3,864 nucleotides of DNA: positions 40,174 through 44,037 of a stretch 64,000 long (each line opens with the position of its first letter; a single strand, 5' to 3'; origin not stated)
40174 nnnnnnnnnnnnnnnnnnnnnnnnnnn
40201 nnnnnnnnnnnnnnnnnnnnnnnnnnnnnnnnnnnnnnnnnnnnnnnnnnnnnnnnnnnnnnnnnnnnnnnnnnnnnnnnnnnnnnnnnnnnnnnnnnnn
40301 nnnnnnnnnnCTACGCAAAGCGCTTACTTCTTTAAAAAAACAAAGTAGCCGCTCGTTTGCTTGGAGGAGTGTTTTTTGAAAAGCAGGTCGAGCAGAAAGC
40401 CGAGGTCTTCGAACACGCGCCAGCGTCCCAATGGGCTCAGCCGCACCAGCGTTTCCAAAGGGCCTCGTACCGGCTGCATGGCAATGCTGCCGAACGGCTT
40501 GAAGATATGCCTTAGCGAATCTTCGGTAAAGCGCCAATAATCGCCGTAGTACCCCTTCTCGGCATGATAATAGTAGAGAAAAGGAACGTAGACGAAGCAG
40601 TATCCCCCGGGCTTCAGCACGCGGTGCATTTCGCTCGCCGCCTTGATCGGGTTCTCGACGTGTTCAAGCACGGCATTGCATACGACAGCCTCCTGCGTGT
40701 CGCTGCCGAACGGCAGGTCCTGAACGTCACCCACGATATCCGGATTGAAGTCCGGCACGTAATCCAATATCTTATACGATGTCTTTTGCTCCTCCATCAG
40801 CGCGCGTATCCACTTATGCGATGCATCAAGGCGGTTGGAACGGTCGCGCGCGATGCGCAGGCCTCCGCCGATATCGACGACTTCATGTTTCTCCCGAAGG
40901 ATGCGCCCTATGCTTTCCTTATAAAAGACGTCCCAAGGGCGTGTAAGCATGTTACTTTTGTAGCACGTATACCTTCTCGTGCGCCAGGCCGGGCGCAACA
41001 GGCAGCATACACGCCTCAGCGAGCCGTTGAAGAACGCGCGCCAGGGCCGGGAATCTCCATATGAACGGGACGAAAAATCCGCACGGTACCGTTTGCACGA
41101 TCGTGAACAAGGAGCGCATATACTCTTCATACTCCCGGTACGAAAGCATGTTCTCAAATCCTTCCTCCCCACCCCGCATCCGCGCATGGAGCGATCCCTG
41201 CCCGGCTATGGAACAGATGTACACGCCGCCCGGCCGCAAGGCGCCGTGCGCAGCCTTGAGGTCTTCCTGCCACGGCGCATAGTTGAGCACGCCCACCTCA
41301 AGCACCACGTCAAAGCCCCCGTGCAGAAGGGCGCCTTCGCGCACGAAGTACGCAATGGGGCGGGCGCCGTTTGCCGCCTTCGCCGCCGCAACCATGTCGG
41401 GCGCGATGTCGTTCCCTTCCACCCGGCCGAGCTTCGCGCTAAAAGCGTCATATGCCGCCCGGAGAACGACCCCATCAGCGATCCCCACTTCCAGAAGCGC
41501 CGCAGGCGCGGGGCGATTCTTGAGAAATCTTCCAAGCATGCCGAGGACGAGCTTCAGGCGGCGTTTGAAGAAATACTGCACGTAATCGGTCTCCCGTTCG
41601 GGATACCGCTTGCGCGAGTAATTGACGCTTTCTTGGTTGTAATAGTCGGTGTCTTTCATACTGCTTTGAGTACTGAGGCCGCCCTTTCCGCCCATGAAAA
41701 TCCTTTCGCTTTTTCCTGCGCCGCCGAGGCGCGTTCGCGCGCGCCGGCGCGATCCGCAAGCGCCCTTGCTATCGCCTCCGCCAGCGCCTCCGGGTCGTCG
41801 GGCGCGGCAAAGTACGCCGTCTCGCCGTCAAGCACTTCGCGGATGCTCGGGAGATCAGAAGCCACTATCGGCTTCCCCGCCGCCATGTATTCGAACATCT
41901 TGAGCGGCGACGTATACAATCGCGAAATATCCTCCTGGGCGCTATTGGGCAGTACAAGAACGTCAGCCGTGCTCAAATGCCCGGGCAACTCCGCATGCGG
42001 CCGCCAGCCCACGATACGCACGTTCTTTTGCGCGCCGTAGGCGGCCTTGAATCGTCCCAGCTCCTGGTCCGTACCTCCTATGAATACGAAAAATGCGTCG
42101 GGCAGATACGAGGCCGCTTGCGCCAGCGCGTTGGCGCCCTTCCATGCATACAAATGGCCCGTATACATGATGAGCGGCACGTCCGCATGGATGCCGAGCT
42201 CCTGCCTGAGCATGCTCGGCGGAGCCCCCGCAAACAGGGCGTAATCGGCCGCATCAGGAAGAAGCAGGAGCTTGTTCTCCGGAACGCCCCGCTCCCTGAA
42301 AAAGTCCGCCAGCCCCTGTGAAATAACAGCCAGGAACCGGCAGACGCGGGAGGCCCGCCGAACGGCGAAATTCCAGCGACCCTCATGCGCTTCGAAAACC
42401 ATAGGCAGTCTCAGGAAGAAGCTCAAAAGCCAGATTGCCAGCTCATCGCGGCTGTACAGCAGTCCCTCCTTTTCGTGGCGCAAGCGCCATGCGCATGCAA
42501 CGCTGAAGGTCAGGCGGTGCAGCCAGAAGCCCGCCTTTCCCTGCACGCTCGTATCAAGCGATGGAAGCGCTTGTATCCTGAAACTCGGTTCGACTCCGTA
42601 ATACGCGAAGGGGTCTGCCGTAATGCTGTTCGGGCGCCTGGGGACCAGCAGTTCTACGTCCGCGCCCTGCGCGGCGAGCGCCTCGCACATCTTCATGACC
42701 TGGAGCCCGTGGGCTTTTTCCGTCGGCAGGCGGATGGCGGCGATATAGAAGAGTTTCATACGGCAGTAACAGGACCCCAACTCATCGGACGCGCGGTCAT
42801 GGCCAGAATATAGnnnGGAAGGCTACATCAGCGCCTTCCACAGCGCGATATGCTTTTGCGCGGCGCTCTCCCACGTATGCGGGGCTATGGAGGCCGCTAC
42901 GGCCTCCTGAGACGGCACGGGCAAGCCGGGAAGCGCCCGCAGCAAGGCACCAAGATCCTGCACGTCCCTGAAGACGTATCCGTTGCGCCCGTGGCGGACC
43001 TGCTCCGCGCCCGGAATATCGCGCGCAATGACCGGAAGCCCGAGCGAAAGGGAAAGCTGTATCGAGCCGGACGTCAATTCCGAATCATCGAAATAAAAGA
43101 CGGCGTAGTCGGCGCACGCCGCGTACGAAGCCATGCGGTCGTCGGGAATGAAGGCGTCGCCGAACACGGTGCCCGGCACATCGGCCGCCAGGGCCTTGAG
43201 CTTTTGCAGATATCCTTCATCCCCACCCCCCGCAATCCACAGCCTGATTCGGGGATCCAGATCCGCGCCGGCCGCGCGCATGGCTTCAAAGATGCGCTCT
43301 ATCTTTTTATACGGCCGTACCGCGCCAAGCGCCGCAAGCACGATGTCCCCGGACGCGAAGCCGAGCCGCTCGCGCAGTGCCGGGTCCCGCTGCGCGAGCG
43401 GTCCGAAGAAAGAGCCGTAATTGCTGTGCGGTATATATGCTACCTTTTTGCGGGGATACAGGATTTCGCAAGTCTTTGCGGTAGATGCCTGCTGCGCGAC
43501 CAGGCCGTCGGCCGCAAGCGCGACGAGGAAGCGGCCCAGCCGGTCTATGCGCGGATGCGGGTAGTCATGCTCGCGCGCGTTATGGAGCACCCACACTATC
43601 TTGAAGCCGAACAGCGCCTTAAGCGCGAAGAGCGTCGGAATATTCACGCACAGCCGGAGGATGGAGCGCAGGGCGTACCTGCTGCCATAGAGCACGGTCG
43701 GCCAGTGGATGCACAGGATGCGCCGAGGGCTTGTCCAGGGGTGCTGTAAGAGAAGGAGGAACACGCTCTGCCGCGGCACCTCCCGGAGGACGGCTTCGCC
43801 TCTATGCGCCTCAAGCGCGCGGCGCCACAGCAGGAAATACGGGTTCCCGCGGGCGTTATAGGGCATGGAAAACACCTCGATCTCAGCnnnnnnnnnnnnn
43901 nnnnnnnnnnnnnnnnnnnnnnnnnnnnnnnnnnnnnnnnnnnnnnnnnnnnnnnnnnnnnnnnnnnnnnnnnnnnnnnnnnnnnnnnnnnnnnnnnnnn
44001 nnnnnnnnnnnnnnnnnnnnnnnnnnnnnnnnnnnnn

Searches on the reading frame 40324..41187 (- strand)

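Call 11: search_protein_families(library=pfam, proteins=[window:40324-41187:-], max_evalue=0.001)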
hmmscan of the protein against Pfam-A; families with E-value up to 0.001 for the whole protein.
window:40324-41187:- (287 aa): 5 families
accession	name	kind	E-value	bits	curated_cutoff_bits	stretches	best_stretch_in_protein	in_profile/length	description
PF08241.18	Methyltransf_11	-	1.6e-13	51.5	21.2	1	121-199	25-95/95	Methyltransferase domain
PF13489.12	Methyltransf_23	-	1.1e-10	42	27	1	97-228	20-142/164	Methyltransferase domain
PF13649.12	Methyltransf_25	-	1.7e-07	32.2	27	1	151-195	51-97/97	Methyltransferase domain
PF13847.12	Methyltransf_31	-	5.2e-06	26.6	27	1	152-199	60-109/145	Methyltransferase domain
PF08242.18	Methyltransf_12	-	1.1e-05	26.5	30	1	152-196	52-97/98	Methyltransferase domain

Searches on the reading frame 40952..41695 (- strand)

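Call 11: search_protein_families(library=pfam, proteins=[window:40952-41695:-], max_evalue=0.001)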
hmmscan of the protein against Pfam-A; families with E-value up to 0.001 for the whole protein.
window:40952-41695:- (247 aa): 4 families
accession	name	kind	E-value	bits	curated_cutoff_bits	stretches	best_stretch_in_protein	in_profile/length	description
PF08242.18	Methyltransf_12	-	1.7e-06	29.1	30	1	68-158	1-97/98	Methyltransferase domain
PF08241.18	Methyltransf_11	-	2.1e-06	28.7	21.2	1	68-161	1-95/95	Methyltransferase domain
PF13649.12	Methyltransf_25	-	7.2e-06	27.1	27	1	68-157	2-97/97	Methyltransferase domain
PF13489.12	Methyltransf_23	-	7.8e-05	22.9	27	1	54-174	13-128/164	Methyltransferase domain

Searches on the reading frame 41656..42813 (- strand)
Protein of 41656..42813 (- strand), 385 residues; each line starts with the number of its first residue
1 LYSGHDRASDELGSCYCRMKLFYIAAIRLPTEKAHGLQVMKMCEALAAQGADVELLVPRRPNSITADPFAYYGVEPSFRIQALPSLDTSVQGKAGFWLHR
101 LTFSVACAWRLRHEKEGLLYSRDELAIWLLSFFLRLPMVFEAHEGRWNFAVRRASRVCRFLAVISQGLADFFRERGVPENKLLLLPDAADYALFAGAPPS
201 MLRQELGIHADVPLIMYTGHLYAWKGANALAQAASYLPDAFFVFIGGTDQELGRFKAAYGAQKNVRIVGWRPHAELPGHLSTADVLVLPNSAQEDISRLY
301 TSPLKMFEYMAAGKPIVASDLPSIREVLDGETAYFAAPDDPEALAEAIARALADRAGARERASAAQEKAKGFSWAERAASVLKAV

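Call 12: search_protein_families(library=pfam, proteins=[window:41656-42813:-], max_evalue=0.001)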
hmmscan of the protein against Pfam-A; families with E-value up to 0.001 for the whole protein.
window:41656-42813:- (385 aa): 6 families
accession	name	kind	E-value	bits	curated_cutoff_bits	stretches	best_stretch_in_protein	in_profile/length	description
PF13692.12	Glyco_trans_1_4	-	8.5e-25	88.1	27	1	213-354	2-142/142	Glycosyl transferases group 1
PF00534.26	Glycos_transf_1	-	5e-23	81.9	26.4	1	203-365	6-168/172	Glycosyl transferases group 1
PF13524.12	Glyco_trans_1_2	-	7.1e-12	45.9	25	1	238-382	13-143/144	Glycosyl transferase-like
PF13439.12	Glyco_transf_4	-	2.6e-05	24.8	28.5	1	39-187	8-164/170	Glycosyltransferase Family 4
PF13579.12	Glyco_trans_4_4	-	0.00013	22.8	29.7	1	38-186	6-156/158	Glycosyl transferase 4-like domain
PF20706.3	GT4-conflict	-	0.0004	19.9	26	0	339-380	343-384/385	Family 4 Glycosyltransferase in conflict systems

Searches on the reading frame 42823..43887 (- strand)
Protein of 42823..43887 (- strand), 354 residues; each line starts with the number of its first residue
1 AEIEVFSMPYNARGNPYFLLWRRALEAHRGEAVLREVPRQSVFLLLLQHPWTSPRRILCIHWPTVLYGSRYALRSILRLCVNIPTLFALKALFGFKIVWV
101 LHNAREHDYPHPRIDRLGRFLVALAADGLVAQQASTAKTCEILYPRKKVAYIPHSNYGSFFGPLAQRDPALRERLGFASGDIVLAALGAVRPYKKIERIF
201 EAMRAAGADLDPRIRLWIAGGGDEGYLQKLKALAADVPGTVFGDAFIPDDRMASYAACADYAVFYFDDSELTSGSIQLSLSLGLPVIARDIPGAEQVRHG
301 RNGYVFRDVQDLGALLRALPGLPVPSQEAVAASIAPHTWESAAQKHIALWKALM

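Call 12: search_protein_families(library=pfam, proteins=[window:42823-43887:-], max_evalue=0.001)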
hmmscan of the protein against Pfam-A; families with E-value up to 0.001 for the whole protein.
window:42823-43887:- (354 aa): 2 families
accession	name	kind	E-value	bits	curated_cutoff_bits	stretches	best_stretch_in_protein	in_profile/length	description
PF13692.12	Glyco_trans_1_4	-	2.2e-12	47.9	27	1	183-315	3-135/142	Glycosyl transferases group 1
PF00534.26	Glycos_transf_1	-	6e-11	42.6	26.4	1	171-309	5-143/172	Glycosyl transferases group 1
